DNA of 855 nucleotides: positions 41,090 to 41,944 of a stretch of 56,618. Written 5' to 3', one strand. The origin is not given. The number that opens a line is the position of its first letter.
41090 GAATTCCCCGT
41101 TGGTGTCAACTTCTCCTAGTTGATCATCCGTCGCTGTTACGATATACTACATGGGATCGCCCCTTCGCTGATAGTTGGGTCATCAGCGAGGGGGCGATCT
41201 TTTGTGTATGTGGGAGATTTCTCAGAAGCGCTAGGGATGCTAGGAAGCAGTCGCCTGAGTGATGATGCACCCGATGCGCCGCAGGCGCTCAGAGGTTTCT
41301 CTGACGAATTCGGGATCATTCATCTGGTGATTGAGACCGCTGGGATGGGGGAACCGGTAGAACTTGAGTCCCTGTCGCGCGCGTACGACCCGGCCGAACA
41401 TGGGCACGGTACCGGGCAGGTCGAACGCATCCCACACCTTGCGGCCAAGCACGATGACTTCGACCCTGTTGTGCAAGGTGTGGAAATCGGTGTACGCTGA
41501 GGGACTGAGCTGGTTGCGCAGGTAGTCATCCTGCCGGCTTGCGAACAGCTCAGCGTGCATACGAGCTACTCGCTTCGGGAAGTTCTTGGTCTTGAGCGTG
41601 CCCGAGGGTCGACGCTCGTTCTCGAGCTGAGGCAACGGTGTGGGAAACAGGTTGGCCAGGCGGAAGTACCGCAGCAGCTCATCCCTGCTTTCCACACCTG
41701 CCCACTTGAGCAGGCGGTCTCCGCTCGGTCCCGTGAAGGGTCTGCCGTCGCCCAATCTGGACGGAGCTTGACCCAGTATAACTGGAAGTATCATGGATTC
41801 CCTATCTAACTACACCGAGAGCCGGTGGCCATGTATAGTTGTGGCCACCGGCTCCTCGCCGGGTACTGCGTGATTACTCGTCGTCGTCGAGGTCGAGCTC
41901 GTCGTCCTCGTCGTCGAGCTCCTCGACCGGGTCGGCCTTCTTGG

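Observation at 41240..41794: Stand-alone UDG-superfamily gene on its own leftward island in a genome predicted to modify cytosine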

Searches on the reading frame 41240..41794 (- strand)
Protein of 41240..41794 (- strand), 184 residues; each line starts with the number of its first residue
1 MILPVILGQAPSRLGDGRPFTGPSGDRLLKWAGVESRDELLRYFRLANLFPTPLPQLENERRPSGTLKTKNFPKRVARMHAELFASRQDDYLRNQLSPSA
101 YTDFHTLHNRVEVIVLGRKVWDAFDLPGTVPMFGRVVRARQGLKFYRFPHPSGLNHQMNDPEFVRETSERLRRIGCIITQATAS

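Call 3: search_protein_families(library=pfam, proteins=[window:41240-41794:-], max_evalue=10)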
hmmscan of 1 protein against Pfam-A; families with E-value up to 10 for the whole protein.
window:41240-41794:- (184 aa): 1 family
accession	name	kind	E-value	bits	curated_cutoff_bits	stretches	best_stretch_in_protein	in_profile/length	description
PF03167.25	UDG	-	7.1e-09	36.3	24.3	1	5-171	11-140/141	Uracil DNA glycosylase superfamily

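Call 4: search_protein_families(library=phrogs, proteins=[window:41240-41794:-], max_evalue=1)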
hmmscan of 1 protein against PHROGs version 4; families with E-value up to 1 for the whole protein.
window:41240-41794:- (184 aa): 1 family
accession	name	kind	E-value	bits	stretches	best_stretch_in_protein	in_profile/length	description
phrog_12275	-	unknown function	4.7e-09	37.2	1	109-163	84-139/168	-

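Call 5: search_solved_structures(query=window:41240-41794:-, max_evalue=10, show_alignments=3)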
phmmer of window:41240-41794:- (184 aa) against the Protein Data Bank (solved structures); distinct sequences matched with E-value up to 10: 0.

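Call 9: search_protein_families(library=ncbifam, proteins=[window:41240-41794:-], max_evalue=10)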
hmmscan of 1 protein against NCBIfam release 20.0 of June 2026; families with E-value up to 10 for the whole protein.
window:41240-41794:- (184 aa): 0 families

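Call 10: find_homologous_proteins(query=window:41240-41794:-, max_evalue=0.001)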
Query window:41240-41794:- (184 aa): 40 proteins with E <= 0.001 among 252 candidates.
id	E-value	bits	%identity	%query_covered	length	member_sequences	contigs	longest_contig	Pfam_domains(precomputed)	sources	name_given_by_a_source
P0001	3.3e-112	390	100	93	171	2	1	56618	PF03167.26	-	-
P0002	1.1e-91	324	77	100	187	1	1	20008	PF03167.26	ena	-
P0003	2.2e-91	323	73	100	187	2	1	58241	PF03167.26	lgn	-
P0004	5.4e-81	289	71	100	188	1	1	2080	PF03167.26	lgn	-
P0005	1.3e-79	284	69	100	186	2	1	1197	PF03167.26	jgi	jgi:hypothetical protein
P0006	4.4e-78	279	69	96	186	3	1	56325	PF03167.26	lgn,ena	-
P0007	8.1e-78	278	69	93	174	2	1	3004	-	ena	-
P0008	1.7e-74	268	66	100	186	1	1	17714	PF03167.26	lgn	-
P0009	1.2e-67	245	64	99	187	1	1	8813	PF03167.26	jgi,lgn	jgi:hypothetical protein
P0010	3.4e-63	231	60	97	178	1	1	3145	PF03167.26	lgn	-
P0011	8.6e-63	229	60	100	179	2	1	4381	PF03167.26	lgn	-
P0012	3.5e-45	172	56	72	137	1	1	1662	-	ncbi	-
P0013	2.9e-42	162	51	96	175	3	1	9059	PF03167.26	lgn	-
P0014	1.3e-40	157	47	96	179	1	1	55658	PF03167.26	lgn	-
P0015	1.3e-39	154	47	95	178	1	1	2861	PF03167.26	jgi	jgi:hypothetical protein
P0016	1.3e-39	154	47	95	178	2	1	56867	PF03167.26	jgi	-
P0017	4.5e-39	152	49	96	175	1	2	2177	PF03167.26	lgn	-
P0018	5.2e-37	145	46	96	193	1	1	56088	PF03167.26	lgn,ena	-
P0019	3.4e-35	139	47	95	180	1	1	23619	PF03167.26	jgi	jgi:hypothetical protein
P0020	1.1e-34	138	45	95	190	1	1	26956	PF03167.26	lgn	-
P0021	3.2e-34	136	46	97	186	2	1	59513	PF03167.26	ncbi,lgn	-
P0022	4.8e-33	132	43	95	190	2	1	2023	PF03167.26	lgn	-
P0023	1.2e-32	131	44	93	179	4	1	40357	PF03167.26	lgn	-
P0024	1.4e-31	128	43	95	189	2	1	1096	PF03167.26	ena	-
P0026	1.1e-29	122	41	95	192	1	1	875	PF03167.26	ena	-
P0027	2.2e-25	107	40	95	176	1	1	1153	PF03167.26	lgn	-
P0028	2.2e-20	91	39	94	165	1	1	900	PF03167.26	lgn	-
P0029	2.0e-16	78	35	93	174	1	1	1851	PF03167.26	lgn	-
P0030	3.5e-15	74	36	91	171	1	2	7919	PF03167.26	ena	-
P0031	4.7e-15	74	36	85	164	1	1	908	PF03167.26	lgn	-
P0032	5.2e-11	61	33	91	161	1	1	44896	PF03167.26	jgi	jgi:uracil-DNA glycosylase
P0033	1.1e-10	60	31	95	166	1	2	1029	PF03167.26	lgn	-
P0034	4.8e-10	57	35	85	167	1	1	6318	PF03167.26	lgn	-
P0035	4.5e-9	54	35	87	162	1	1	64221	PF03167.26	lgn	-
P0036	6.8e-8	50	30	95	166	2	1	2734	PF03167.26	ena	-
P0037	3.0e-7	48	34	87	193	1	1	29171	PF03167.26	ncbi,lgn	-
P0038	9.5e-7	47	30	86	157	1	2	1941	PF03167.26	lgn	-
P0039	4.2e-4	38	29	85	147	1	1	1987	PF03167.26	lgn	-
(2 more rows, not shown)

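Call 11: search_dna_similar(query=window:41240-41794:-, collection=phages, mode=protein, max_evalue=0.01, max_rows=40)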
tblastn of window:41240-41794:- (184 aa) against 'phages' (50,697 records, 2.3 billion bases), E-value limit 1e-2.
No match.

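Call 17: search_solved_structures(query=A1, max_evalue=10, show_alignments=4)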
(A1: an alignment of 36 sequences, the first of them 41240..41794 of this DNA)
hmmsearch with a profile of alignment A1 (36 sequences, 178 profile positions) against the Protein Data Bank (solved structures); distinct sequences matched with E-value up to 10: 11.
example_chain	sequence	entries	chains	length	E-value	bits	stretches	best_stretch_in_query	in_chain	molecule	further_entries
4zbx_A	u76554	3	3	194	0.043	16.9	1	4-33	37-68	Uracil-DNA glycosylase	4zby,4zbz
3ikb_A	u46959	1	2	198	0.076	16.1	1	3-36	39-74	uncharacterized conserved protein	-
1ui0_A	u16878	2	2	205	0.1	15.7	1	3-35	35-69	Uracil-DNA Glycosylase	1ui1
1mtl_A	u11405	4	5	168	0.14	15.2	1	90-149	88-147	G/U mismatch-specific DNA glycosylase | PROTEIN (G:T/U SPECIFIC DNA GLYCOSYLASE)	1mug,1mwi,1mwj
8iir_A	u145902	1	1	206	0.35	14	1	3-36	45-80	Type-4 uracil-DNA glycosylase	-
1l9g_A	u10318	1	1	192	0.4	13.7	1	3-33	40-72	Conserved hypothetical protein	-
1vk2_A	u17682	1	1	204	0.42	13.7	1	3-33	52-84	Uracil-DNA glycosylase TM0511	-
2ao9_A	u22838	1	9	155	0.45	13.6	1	73-129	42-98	Phage protein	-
6n1l_A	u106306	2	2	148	0.65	13.1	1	38-80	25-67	Fibronectin-binding protein BBK32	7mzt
6ajq_A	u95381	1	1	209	2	11.5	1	3-36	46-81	Uracil DNA glycosylase superfamily protein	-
9qhs_A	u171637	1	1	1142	2.1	11.4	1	5-30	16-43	Putative DNA-directed DNA polymerase I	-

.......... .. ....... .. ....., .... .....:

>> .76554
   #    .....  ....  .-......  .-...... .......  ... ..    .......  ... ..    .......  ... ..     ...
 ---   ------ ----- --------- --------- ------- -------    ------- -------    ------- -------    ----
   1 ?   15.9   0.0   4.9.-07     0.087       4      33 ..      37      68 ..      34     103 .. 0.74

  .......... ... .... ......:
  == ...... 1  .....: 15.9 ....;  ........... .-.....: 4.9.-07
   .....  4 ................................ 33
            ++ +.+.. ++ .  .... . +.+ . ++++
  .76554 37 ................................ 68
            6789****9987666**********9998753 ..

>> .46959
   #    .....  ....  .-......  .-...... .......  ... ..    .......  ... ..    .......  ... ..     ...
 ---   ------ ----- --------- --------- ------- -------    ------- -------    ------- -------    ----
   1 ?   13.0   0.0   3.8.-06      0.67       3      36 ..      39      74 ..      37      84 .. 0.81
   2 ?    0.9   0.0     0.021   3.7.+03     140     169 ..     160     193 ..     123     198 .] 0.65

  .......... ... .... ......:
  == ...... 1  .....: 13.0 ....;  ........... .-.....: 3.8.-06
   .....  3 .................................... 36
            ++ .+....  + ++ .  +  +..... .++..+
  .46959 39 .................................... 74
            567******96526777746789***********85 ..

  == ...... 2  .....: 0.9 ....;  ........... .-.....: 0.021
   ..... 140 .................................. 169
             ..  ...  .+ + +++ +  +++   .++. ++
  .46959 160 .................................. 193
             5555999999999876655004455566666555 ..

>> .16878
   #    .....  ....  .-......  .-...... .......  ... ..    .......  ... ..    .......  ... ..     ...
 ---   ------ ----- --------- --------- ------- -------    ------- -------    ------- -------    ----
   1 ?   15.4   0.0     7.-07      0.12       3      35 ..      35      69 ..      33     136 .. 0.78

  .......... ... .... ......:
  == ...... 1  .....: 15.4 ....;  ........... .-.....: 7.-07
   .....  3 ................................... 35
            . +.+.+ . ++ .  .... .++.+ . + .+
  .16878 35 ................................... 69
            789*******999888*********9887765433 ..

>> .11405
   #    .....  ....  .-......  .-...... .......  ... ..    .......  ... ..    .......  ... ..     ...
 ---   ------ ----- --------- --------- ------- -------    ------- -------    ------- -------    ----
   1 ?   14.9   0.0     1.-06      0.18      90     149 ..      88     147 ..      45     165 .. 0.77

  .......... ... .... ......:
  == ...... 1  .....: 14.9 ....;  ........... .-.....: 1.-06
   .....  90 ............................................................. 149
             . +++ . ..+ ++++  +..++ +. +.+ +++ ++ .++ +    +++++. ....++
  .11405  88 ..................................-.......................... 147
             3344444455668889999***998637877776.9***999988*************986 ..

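Call 26: predict_structure(alignment_id=A1)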
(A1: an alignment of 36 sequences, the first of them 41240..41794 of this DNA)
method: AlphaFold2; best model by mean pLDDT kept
length: 184 residues; sequences in the alignment: 36
mean_pLDDT: 91.4   pTM: 0.88
mean pLDDT of the five models: 91.4, 90.9, 90.1, 88.6, 88.2
residues with pLDDT >= 90: 147; 70-90: 28; 50-70: 5; < 50: 4
segments of 3 or more residues with pLDDT < 50: 181-184
pLDDT, mean of each block of 10 residues (from residue 1): 96 92 93 96 97 92 84 94 97 95 93 96 96 93 94 76 94 86 43
secondary structure, 60 per line:
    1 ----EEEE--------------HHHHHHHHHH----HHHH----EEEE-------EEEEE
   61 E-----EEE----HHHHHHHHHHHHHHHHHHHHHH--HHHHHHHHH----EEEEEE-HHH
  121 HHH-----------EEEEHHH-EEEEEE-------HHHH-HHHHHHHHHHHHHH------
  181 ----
elements in order: E5-8 H23-32 H37-40 E45-48 E56-61 E67-69 H74-95 H98-106 E111-116 H118-123 E135-138 E143-148 H156-159 H161-174

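Call 29: fold_search(model_id=the predicted structure, library=pdb)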
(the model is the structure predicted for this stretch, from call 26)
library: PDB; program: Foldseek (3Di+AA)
matches with E <= 10: 337; with E <= 0.001: 19
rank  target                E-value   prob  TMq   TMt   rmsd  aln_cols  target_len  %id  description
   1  6ioa                  1.6e-04  1.00  0.53  0.48   6.4       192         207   19  The structure of UdgX in complex with uracil (released 2019-07-24)
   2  8iis                  1.7e-04  1.00  0.53  0.46   6.4       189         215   19  MsmUdgX H109S/R184A double mutant (released 2023-06-21)
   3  6ajo_A                1.7e-04  1.00  0.48  0.45   7.8       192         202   16  Complex form of Uracil DNA glycosylase X and uracil-DNA. (released 2019-05-29)
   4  8iii                  2.1e-04  1.00  0.49  0.45   6.8       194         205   18  Complex form of MsmUdgX H109C mutant and uracil- obtained from uracil DNA (ttUtt) post its cleavage by MsmUdgX H109C (released 2023-06-21)
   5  6ajs                  2.3e-04  1.00  0.47  0.43   8.6       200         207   16  H109S mutant form of Uracil DNA glycosylase X. (released 2019-05-29)
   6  8iif                  3.0e-04  1.00  0.49  0.45   6.7       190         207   19  H109A mutant of uracil DNA glycosylase X (released 2023-06-21)
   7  8iit                  3.2e-04  1.00  0.57  0.52   5.1       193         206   16  Complex form of MsmUdgX H109S/R184A double mutant and uracil- obtained from uracil DNA (ttUtt) post its cleavage by MsmU (released 2023-06-21)
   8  1mtl_B                3.6e-04  1.00  0.54  0.60   5.7       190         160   16  Non-productive MUG-DNA complex (released 2002-09-27)
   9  8iil                  3.8e-04  1.00  0.57  0.52   5.1       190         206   17  Complex form of MsmUdgX H109G mutant and uracil- obtained from uracil DNA (ttUtt) post its cleavage by MsmUdgX H109G (released 2023-06-21)
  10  6ajr                  3.8e-04  1.00  0.52  0.48   6.4       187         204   19  Complex form of Uracil DNA glycosylase X and uracil (released 2019-05-29)
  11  6iod_A                4.3e-04  1.00  0.48  0.43   7.2       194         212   19  The structure of UdgX in complex with single-stranded DNA (released 2019-07-31)
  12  8iij                  4.6e-04  1.00  0.58  0.53   5.2       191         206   15  H109G mutant of uracil DNA glycosylase X (released 2023-06-21)
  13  8iim                  4.9e-04  1.00  0.49  0.44   6.7       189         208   21  H109K mutant of uracil DNA glycosylase X (released 2023-06-21)
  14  8iin                  5.2e-04  1.00  0.48  0.44   6.9       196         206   18  Complex form of MsmUdgX H109K mutant and uracil- obtained from uracil DNA (ttUtt) post its cleavage by MsmUdgX H109K (released 2023-06-21)
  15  1mtl_A                5.6e-04  1.00  0.57  0.65   4.2       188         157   17  Non-productive MUG-DNA complex (released 2002-09-27)
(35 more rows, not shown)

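Call 30: fold_search(model_id=the predicted structure, library=viral)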
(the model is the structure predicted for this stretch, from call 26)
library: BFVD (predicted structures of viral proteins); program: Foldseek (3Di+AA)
matches with E <= 10: 199; with E <= 0.001: 5
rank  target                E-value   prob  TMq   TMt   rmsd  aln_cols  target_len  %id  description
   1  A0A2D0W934            1.1e-08  1.00  0.62  0.72   4.8       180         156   23  Uracil-DNA glycosylase [Bordetella phage MW2]
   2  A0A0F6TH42            1.5e-07  1.00  0.55  0.67   5.4       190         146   18  Putative uracil DNA glycosylase [Sinorhizobium phage phiM9]
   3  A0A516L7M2            1.8e-04  1.00  0.46  0.12  12.0       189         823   17  (no name in the UniProt tables at hand)
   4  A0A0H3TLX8            3.2e-04  0.99  0.40  0.20   7.5       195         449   16  (no name in the UniProt tables at hand)
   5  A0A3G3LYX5            6.7e-04  1.00  0.49  0.41   6.2       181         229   13  Uracil-DNA glycosylase [Brevibacterium phage Cantare]
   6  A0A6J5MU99            1.7e-03  1.00  0.49  0.20   5.8       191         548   16  PolA DNA polymerase I - 3'-5' exonuclease and polymerase domains [uncultured Caudovirales phage]
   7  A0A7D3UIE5            2.2e-03  1.00  0.52  0.18   7.1       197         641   13  (no name in the UniProt tables at hand)
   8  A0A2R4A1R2            2.8e-03  1.00  0.54  0.13   5.6       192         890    9  (no name in the UniProt tables at hand)
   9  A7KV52                5.2e-03  0.99  0.47  0.43   5.8       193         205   13  (no name in the UniProt tables at hand)
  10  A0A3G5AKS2            5.5e-03  1.00  0.57  0.13   6.2       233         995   14  Uracil-DNA glycosylase-like domain-containing protein [Sylvanvirus sp.]
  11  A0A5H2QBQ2            2.0e-02  0.99  0.49  0.15  10.0       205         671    8  (no name in the UniProt tables at hand)
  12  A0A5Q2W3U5            2.2e-02  0.99  0.44  0.19   7.2       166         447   20  (no name in the UniProt tables at hand)
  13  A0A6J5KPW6            2.6e-02  0.90  0.46  0.39   6.2       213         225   14  Uracil-DNA glycosylase-like domain-containing protein [uncultured Caudovirales phage]
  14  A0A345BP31            3.4e-02  0.99  0.55  0.55   6.1       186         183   10  Uracyl-DNA glycosylase [crAssphage sp. isolate ctcc615]
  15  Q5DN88                4.6e-02  0.99  0.31  0.79   2.2        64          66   26  Gp17 [Alphaproteobacteria phage PhiJL001]
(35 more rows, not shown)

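Call 35: find_encoding_contigs(protein=P0003, flank=10000, max_places=1)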
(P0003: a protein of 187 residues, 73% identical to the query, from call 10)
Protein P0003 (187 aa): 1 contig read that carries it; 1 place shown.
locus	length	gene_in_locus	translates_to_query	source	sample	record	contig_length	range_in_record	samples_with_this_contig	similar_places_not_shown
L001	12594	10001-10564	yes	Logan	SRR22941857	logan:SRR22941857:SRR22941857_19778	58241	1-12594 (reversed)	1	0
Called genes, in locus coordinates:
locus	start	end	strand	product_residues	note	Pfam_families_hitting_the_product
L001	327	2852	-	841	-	PF03167:UDG, PF01612:DNA_pol_A_exo1, PF00476:DNA_pol_A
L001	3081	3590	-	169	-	PF00383:dCMP_cyt_deam_1, PF14437:MafB19-deam (weak)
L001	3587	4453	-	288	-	PF00303:Thymidylat_synt (weak)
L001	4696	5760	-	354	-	-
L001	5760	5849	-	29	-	-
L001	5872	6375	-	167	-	-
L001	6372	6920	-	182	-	PF13401:AAA_22 (weak)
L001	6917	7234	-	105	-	-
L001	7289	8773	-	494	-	PF00176:SNF2-rel_dom, PF00271:Helicase_C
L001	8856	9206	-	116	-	-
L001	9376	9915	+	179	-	-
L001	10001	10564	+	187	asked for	PF03167:UDG (weak)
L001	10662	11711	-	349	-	PF01183:Glyco_hydro_25, PF01471:PG_binding_1, PF09374:PG_binding_3 (faint), PF01471:PG_binding_1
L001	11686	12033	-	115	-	-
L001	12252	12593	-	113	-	?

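Call 36: find_encoding_contigs(protein=P0016, flank=10000, max_places=1)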
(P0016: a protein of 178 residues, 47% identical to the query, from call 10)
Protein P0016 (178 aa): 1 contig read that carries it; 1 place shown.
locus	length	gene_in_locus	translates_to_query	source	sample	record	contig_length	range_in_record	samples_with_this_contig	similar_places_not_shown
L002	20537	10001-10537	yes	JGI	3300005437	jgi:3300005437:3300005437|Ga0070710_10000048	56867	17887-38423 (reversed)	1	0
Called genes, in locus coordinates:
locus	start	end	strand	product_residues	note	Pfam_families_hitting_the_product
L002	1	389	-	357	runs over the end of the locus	PF12705:PDDEXK_1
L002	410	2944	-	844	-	PF03167:UDG, PF01612:DNA_pol_A_exo1, PF00476:DNA_pol_A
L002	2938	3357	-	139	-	-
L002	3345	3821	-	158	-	PF00383:dCMP_cyt_deam_1, PF14437:MafB19-deam (weak)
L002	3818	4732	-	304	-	PF00303:Thymidylat_synt (weak)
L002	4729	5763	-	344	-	-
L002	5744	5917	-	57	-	-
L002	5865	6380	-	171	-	PF08761:dUTPase_2 (weak)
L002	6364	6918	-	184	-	-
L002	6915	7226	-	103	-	-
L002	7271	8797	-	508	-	PF00176:SNF2-rel_dom, PF04851:ResIII (weak), PF00271:Helicase_C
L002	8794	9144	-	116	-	-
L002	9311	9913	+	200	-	-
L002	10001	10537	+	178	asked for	PF03167:UDG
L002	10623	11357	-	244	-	PF01510:Amidase_2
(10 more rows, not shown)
